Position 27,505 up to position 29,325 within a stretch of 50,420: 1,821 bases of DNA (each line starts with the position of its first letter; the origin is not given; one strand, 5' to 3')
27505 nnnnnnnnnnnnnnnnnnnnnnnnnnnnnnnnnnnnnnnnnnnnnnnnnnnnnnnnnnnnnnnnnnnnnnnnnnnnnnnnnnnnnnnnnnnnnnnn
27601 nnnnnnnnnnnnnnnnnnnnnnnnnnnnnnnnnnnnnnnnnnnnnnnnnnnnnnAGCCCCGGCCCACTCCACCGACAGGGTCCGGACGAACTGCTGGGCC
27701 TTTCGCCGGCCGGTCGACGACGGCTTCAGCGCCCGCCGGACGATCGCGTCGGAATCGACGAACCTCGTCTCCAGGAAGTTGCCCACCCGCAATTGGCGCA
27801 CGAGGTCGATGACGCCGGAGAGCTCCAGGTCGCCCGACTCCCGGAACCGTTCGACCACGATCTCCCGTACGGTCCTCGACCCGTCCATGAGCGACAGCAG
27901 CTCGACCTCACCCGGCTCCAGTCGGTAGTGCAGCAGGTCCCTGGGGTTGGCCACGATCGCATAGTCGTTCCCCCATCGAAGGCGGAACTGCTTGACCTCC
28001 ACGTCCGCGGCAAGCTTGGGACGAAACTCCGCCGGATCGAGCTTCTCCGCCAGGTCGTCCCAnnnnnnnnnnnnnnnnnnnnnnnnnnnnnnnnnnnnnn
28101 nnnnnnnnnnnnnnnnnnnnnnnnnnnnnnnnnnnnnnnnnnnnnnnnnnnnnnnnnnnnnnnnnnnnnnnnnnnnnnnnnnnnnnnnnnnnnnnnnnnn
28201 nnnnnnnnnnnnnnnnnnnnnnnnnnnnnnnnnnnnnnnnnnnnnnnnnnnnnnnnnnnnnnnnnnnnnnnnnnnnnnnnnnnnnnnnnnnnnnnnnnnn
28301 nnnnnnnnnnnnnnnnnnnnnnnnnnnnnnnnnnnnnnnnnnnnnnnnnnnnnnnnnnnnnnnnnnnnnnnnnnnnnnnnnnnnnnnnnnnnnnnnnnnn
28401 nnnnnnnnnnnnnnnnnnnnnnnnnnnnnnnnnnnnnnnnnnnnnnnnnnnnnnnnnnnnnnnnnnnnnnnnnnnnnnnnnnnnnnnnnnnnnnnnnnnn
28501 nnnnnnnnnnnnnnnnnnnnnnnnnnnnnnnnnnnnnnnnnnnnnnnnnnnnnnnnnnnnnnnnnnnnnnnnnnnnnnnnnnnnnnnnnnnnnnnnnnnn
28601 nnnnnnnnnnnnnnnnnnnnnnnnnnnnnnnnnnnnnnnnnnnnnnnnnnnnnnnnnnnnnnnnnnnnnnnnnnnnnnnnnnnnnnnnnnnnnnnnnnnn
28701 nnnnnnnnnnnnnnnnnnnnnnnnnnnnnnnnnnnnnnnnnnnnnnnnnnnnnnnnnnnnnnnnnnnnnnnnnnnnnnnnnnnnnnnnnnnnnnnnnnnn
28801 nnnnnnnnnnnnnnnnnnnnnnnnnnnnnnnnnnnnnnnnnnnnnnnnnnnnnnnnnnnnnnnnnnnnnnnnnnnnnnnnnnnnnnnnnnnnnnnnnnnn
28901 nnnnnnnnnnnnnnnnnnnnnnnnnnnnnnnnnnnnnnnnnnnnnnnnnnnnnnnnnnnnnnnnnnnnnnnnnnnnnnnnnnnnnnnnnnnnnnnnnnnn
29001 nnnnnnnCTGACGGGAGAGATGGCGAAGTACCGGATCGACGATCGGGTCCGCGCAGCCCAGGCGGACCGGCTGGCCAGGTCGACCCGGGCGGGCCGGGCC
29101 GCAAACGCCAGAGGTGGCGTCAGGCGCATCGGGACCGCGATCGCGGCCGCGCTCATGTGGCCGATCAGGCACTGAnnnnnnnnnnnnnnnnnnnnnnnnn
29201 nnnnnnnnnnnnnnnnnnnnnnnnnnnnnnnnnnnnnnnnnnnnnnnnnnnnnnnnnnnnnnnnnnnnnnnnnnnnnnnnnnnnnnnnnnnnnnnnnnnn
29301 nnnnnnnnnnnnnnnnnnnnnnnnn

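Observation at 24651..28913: Candidate cyclic-nucleotide-gated intramembrane-proteolysis module bracketed by CRP-type boxes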

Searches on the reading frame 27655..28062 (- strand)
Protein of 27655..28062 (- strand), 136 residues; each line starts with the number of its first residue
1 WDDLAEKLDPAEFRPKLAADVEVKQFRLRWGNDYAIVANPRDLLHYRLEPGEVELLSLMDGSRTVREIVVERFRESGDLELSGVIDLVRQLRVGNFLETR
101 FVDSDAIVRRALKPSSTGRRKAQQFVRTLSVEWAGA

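Call 43: search_solved_structures(query=A2, max_evalue=10, show_alignments=2)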
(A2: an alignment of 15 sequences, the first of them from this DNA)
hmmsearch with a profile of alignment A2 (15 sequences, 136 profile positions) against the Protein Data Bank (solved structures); distinct sequences matched with E-value up to 10: 1.
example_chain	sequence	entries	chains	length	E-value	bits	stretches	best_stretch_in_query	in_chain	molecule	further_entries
2r3s_A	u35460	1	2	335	0.76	12.9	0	25-60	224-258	uncharacterized protein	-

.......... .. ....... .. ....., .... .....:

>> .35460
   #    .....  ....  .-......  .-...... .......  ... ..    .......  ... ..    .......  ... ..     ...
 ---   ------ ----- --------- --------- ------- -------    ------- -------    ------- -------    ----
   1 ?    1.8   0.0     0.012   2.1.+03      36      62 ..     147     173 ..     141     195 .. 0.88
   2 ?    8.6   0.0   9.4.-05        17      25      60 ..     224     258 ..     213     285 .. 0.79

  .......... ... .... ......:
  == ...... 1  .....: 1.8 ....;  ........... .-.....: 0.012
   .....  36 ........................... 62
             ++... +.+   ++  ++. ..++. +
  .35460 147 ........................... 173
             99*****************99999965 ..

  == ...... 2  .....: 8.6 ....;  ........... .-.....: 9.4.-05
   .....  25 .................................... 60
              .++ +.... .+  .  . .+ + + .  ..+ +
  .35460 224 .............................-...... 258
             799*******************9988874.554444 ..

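Call 72: search_protein_families(library=pfam, alignment_id=A2, max_evalue=10)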
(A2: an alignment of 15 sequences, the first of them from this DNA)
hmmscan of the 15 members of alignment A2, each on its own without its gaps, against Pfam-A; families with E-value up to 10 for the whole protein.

A. member 1, seq(136 aa): 0 families

B. families by the number of members that match (of 15 scanned): 3 families
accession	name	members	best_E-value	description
PF21782.3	PKMT_2nd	10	0.0068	PKMT, C-terminal winged helix domain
PF03924.19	CHASE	1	0.025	CHASE domain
PF23963.1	DUF7291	1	0.052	Family of unknown function (DUF7291)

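Call 73: search_protein_families(library=ncbifam, alignment_id=A2, max_evalue=10)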
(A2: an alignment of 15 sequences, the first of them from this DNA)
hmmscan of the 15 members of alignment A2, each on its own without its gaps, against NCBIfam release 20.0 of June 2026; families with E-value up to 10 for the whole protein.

A. member 1, seq(136 aa): 2 families
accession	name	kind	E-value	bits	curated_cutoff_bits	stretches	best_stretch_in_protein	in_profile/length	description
TIGR04248.1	SCM_PqqD_rel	equivalog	0.01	16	100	1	32-71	13-52/84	SynChlorMet cassette protein ScmD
TIGR03859.1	PQQ_PqqD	equivalog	0.12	12.3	46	1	47-97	28-80/81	pyrroloquinoline quinone biosynthesis peptide chaperone PqqD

B. families by the number of members that match (of 15 scanned): 6 families
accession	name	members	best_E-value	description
TIGR04248.1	SCM_PqqD_rel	12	0.00059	SynChlorMet cassette protein ScmD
TIGR03859.1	PQQ_PqqD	5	0.049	pyrroloquinoline quinone biosynthesis peptide chaperone PqqD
NF041824.1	daptide_HExxH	3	0.041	daptide biosynthesis intramembrane metalloprotease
NF050149.1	RiPP_bind_ApyI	1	0.067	RiPP maturation protein ApyI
NF002535.0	PRK02079.1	1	0.071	pyrroloquinoline quinone biosynthesis peptide chaperone PqqD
NF041788.1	anti-phage_ZorB1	1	0.2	type I Zorya anti-phage system protein ZorB1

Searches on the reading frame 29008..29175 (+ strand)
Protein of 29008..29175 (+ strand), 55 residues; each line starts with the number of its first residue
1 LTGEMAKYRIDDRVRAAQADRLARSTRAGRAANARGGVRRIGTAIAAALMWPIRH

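Call 47: search_protein_families(library=padloc, proteins=[window:29008-29175:+], max_evalue=0.01)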
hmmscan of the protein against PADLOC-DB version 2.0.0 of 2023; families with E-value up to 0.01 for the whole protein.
window:29008-29175:+ (55 aa): 0 families

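Call 74: search_protein_families(library=pfam, proteins=[window:29008-29175:+], max_evalue=1)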
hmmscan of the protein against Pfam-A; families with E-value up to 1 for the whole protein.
window:29008-29175:+ (55 aa): 0 families
